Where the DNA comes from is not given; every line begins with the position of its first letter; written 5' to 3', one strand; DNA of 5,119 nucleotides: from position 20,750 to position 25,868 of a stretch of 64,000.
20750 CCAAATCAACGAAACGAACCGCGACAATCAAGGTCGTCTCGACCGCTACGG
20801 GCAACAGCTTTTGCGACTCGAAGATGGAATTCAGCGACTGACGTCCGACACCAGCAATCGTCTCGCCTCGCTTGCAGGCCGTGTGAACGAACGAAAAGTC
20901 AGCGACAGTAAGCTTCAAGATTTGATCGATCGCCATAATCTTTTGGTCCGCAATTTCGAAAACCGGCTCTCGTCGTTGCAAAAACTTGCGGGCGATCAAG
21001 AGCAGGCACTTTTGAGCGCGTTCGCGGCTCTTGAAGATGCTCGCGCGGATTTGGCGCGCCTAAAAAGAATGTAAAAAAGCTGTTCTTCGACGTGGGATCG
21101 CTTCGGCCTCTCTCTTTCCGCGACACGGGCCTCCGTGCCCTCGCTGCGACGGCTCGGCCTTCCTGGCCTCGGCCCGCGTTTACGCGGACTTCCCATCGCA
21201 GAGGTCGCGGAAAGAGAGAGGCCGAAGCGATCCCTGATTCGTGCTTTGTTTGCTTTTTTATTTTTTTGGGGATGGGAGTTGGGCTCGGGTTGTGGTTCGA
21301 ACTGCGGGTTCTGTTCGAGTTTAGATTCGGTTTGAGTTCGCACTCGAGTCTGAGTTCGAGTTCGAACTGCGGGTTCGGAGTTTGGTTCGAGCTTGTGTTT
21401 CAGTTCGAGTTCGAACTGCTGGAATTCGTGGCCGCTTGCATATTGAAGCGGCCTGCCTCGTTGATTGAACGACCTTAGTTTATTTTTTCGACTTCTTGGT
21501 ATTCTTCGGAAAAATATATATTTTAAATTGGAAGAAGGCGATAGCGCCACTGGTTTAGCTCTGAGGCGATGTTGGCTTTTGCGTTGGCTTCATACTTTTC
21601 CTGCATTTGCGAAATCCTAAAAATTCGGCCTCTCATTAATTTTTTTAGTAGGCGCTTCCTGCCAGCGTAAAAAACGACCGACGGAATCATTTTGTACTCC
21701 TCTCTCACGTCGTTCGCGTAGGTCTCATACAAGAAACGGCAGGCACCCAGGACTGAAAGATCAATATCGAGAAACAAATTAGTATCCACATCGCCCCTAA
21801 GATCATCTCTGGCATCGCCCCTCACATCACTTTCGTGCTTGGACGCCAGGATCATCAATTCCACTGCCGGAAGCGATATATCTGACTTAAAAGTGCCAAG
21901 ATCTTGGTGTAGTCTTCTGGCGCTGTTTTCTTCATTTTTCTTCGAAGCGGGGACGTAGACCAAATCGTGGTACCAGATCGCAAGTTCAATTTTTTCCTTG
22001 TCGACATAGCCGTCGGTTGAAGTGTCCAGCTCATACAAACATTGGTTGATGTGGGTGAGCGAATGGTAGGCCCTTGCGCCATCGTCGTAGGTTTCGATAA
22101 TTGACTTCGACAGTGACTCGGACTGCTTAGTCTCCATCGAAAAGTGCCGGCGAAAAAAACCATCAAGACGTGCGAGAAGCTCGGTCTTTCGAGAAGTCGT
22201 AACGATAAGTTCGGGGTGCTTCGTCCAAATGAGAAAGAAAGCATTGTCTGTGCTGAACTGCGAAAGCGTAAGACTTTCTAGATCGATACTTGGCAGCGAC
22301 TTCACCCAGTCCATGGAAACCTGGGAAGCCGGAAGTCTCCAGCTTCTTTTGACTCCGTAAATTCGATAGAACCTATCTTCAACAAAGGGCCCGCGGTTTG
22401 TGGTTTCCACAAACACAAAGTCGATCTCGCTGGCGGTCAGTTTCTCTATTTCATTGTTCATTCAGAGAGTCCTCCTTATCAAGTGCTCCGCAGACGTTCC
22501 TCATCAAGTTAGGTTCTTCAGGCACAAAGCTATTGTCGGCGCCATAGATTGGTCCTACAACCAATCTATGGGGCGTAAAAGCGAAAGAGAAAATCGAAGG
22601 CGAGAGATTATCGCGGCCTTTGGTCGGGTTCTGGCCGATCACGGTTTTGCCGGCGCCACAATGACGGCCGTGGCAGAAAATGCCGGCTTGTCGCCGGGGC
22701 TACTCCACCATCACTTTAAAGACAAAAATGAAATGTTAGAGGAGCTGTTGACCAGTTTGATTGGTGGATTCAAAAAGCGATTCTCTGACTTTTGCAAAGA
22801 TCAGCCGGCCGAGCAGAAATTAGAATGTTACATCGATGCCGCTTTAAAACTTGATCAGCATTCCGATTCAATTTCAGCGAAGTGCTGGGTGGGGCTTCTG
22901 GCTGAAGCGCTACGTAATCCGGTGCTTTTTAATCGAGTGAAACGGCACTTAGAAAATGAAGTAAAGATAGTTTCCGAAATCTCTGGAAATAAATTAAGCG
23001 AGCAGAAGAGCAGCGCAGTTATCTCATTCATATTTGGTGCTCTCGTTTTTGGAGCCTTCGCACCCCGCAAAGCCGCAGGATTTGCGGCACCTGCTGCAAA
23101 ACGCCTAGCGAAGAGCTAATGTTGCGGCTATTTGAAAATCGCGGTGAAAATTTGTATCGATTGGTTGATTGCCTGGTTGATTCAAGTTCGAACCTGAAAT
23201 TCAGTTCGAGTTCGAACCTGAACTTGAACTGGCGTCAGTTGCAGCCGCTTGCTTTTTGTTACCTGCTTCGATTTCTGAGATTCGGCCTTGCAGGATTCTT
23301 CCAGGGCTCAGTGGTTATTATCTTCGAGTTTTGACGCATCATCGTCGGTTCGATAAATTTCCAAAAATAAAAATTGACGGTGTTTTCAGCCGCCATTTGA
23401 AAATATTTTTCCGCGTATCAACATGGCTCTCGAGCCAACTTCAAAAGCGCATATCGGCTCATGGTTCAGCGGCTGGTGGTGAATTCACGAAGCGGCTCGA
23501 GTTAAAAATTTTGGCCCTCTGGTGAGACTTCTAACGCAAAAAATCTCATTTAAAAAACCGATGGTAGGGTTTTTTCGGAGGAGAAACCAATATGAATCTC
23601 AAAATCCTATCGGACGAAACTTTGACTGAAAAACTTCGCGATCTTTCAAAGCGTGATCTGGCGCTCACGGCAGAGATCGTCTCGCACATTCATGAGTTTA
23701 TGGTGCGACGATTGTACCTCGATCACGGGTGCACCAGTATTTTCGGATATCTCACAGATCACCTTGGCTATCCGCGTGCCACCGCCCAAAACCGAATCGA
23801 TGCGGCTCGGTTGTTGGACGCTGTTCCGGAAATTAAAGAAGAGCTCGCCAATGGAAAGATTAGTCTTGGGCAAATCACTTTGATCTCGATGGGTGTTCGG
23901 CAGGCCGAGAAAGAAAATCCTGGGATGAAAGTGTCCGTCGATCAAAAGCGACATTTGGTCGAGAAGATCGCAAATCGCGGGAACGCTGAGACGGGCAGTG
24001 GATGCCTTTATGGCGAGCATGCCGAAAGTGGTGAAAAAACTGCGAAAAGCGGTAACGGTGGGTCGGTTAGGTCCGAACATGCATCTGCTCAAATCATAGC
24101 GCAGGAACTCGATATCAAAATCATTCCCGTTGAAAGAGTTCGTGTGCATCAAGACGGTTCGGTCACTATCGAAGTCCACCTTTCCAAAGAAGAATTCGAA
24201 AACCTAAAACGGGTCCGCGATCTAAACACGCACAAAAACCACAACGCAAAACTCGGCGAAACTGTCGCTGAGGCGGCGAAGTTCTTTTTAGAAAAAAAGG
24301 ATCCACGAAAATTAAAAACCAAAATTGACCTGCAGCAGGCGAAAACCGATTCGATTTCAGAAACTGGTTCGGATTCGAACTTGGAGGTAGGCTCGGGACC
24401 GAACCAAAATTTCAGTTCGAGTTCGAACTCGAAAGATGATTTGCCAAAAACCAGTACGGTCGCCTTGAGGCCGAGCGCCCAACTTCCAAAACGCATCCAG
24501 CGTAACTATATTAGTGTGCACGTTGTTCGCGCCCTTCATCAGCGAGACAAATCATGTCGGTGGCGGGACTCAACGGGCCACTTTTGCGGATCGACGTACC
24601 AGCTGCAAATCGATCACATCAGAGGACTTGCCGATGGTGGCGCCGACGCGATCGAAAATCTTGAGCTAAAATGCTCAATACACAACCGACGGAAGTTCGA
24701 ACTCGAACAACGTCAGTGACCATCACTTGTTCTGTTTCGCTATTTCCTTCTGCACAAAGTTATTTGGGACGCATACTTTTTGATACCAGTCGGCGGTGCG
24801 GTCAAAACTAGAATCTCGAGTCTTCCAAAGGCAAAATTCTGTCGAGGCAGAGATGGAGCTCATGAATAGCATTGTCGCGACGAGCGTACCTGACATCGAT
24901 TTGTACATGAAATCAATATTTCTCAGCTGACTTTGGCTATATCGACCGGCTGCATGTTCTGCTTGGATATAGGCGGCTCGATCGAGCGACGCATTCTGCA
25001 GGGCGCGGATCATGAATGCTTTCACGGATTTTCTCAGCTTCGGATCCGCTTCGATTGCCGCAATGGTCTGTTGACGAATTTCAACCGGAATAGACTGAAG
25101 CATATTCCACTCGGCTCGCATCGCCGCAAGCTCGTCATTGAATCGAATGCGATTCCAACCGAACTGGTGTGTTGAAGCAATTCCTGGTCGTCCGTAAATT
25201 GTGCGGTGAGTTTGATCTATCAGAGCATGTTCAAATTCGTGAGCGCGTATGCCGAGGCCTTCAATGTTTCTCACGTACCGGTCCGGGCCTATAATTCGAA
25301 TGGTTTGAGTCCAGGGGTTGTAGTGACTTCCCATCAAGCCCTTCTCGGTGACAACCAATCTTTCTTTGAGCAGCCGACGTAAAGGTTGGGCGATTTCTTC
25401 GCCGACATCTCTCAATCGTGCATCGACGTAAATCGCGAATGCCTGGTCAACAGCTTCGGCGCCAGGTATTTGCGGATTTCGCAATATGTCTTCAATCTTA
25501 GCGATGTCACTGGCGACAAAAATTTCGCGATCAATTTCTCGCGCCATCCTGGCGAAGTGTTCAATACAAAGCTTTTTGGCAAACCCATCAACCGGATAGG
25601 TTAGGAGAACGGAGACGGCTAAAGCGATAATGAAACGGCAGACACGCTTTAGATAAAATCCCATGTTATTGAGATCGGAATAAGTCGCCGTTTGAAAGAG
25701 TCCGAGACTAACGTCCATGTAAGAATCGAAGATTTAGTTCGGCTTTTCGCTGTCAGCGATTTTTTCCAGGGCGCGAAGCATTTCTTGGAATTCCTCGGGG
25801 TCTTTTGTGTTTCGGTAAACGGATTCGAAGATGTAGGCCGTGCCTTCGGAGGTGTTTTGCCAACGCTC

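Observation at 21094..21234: Two-copy structured element: a conserved 80-nt core closed by a perfect 27/31-bp stem whose sequence differs between copies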

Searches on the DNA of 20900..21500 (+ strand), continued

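Call 68: search_with_rna_model(model_id=R1, sources=[L077, L078], max_evalue=1)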
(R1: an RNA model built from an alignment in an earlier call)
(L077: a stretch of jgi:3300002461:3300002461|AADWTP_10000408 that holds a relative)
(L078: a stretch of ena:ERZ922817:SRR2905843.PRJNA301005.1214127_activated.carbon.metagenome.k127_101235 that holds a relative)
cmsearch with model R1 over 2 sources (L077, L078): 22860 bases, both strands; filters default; matches with E-value up to 1: 1.
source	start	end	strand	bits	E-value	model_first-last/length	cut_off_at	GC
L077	15059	15168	-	113.5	1.9e-20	1-109/109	no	0.65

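Call 72: search_with_rna_model(model_id=R1, sources=[L079, L080, L081, L082, L083, L084, L085, L086, L087, L088], max_evalue=1, show_alignments=2)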
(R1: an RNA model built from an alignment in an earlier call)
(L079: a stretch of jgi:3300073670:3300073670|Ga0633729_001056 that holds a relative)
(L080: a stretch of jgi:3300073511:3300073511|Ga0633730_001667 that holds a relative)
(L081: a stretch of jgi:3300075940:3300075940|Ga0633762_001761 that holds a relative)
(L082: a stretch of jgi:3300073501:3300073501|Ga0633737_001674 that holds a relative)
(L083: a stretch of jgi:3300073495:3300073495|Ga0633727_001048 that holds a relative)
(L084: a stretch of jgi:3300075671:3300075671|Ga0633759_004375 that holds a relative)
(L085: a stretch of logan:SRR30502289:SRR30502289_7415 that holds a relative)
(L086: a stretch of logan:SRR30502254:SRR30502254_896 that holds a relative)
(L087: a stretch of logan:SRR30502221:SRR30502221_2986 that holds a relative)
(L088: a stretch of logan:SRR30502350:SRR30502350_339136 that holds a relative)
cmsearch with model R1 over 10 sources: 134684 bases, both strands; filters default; matches with E-value up to 1: 0.
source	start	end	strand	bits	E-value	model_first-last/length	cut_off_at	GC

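Call 81: search_dna_similar(query=window:21094-21234:+, collection=plasmids, mode=distant, max_evalue=0.01, max_rows=10)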
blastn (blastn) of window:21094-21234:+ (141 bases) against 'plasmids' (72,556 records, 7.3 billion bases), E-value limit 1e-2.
No match.

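Call 82: search_dna_similar(query=window:21094-21234:+, collection=phages, mode=distant, max_evalue=0.01, max_rows=10)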
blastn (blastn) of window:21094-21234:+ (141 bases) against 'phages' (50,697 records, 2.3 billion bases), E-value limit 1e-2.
No match.

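Call 85: search_with_rna_model(model_id=R1, sources=[L089, L090, L091], max_evalue=1)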
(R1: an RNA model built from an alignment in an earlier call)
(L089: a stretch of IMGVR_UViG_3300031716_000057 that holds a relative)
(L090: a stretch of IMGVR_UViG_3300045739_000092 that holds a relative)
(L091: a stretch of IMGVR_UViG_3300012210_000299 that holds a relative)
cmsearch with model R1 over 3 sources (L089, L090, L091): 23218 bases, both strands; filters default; matches with E-value up to 1: 0.
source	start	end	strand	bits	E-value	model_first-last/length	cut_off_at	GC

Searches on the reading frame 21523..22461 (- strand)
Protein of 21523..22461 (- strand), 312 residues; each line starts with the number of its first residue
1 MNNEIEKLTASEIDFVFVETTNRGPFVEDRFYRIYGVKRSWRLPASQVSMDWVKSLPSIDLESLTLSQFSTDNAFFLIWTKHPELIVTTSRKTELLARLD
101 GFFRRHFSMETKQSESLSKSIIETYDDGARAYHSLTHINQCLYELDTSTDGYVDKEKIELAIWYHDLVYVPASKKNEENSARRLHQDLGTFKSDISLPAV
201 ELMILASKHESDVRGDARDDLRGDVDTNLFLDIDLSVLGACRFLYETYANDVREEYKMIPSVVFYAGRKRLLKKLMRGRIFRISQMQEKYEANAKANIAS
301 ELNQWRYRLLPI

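Call 28: search_protein_families(library=pfam, proteins=[window:21523-22461:-], max_evalue=0.01)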
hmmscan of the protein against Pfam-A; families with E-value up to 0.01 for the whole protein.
window:21523-22461:- (312 aa): 1 family
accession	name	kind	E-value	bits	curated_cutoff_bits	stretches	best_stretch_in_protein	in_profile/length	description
PF20336.3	DUF6631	-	0.0079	16.4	27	0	48-86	93-131/157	Family of unknown function (DUF6631)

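Call 36: find_homologous_proteins(query=window:21523-22461:-)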
Query window:21523-22461:- (312 aa): 7 proteins with E <= 0.001 among 1408 candidates.
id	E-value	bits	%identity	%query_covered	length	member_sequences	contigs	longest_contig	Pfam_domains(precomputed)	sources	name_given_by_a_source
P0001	4.2e-205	698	100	100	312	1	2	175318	-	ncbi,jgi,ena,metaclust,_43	metaclust:\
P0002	3.1e-161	554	82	100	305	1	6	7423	-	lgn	-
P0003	3.2e-95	337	50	100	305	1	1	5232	-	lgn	-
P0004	8.6e-61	224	40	100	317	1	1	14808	-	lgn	-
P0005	6.4e-23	100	37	66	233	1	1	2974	-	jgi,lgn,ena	-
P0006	1.1e-20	93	31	61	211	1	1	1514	-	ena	-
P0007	1.3e-19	89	36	55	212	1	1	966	-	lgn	-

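Call 37: find_encoding_contigs(protein=P0002, flank=8000, max_places=6)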
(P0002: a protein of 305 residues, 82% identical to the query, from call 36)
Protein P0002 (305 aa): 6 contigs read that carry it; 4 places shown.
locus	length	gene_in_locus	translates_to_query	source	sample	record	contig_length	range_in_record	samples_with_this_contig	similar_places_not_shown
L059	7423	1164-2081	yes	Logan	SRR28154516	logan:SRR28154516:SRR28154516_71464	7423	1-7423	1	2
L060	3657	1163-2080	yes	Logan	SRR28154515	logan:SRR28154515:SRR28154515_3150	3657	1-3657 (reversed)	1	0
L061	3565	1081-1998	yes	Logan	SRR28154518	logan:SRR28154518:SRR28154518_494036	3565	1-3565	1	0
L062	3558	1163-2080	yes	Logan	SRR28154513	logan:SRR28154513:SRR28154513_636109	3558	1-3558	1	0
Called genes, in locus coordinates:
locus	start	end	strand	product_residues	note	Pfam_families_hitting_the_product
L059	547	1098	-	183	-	PF00440:TetR_N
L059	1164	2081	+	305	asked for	-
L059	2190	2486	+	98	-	-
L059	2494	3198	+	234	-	-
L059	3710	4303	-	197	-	-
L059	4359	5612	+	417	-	-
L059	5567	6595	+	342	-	PF01479:S4, PF00849:PseudoU_synth_2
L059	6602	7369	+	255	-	-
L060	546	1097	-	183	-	PF00440:TetR_N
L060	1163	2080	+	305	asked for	-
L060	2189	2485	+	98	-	-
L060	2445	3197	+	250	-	-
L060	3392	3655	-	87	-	?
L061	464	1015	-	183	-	PF00440:TetR_N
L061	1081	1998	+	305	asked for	-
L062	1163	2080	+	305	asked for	-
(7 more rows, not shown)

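Call 38: find_encoding_contigs(protein=P0003, flank=8000, max_places=4)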
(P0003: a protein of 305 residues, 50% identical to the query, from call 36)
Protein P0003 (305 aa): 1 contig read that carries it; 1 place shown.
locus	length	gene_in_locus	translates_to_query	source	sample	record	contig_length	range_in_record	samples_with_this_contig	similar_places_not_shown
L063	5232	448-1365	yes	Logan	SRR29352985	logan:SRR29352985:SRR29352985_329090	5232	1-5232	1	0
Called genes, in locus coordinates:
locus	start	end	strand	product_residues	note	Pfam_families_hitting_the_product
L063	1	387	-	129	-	?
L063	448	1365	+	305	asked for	-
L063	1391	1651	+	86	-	-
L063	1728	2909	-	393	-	PF13365:Trypsin_2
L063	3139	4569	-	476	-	-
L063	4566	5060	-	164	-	-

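Call 39: find_encoding_contigs(protein=P0004, flank=10000, max_places=4)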
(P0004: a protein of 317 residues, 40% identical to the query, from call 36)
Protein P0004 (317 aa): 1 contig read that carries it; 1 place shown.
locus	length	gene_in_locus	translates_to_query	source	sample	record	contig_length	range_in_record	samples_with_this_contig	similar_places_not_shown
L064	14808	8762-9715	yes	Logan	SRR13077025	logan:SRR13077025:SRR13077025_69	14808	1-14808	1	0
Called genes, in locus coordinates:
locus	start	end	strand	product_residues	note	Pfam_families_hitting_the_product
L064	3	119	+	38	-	?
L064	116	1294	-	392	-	PF00072:Response_reg, PF00158:Sigma54_activat, PF14532:Sigma54_activ_2, PF25601:AAA_lid_14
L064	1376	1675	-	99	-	-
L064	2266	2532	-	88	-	-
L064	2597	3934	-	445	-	PF00999:Na_H_Exchanger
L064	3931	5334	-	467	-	PF00067:p450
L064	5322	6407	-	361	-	PF01070:FMN_dh, PF03060:NMO (weak)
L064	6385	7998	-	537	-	PF01266:DAO (faint), PF01593:Amino_oxidase (faint), PF03486:HI0933_like (faint), PF07992:Pyr_redox_2, PF13434:Lys_Orn_oxgnase (faint), PF13450:NAD_binding_8 (faint), PF13454:NAD_binding_9 (faint), PF13738:Pyr_redox_3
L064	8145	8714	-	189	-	PF00440:TetR_N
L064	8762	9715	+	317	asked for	-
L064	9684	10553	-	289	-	PF06983:3-dmu-9_3-mt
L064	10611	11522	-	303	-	-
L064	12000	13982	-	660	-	PF00723:Glyco_hydro_15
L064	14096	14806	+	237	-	?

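Call 77: search_protein_families(library=pfam, proteins=[L059:2494-3198:+, L059:2190-2486:+], max_evalue=0.01)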
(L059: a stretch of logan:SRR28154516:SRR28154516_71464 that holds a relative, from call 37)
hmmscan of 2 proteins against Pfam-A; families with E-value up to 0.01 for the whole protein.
L059:2494-3198:+ (234 aa): 0 families

L059:2190-2486:+ (98 aa): 0 families

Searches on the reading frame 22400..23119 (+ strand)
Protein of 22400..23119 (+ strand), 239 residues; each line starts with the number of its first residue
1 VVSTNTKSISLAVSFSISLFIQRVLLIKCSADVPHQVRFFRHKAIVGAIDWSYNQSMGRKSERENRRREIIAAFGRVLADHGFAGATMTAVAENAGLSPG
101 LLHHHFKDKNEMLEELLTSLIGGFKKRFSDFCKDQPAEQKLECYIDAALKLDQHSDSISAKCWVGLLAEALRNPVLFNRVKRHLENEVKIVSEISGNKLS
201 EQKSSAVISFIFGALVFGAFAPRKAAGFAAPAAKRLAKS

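Call 28: search_protein_families(library=pfam, proteins=[window:22400-23119:+], max_evalue=0.01)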
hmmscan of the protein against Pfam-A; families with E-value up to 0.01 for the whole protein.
window:22400-23119:+ (239 aa): 1 family
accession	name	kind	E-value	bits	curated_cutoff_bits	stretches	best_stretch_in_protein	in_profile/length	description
PF00440.29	TetR_N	-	2.6e-12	46.8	24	1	70-116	1-47/47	Bacterial regulatory proteins, tetR family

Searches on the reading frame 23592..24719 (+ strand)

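Call 63: search_protein_families(library=pfam, proteins=[window:23592-24719:+], max_evalue=0.01)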
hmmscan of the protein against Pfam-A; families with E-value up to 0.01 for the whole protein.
window:23592-24719:+ (375 aa): 2 families
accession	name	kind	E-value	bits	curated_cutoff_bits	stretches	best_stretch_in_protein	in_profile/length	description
PF01844.29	HNH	-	5.2e-06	27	21.4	1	332-367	4-43/47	HNH endonuclease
PF02720.22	DUF222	-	0.00036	20.4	24.4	1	16-110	5-100/306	Domain of unknown function (DUF222)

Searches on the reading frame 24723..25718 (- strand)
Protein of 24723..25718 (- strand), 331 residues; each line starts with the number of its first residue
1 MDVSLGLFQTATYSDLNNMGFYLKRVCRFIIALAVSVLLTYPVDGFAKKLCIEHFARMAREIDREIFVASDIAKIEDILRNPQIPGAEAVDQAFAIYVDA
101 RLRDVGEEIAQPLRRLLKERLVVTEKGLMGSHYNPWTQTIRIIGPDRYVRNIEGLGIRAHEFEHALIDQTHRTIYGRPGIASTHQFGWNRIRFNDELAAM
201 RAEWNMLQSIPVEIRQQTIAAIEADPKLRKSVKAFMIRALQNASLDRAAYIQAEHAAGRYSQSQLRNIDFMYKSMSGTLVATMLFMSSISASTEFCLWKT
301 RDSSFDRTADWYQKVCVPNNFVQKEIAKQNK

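Call 63: search_protein_families(library=pfam, proteins=[window:24723-25718:-], max_evalue=0.01)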
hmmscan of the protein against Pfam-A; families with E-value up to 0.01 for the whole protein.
window:24723-25718:- (331 aa): 1 family
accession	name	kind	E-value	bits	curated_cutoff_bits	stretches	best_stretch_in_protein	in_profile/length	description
PF04298.18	Zn_peptidase_2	-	0.0026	17.7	27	1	119-172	52-105/218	Putative neutral zinc metallopeptidase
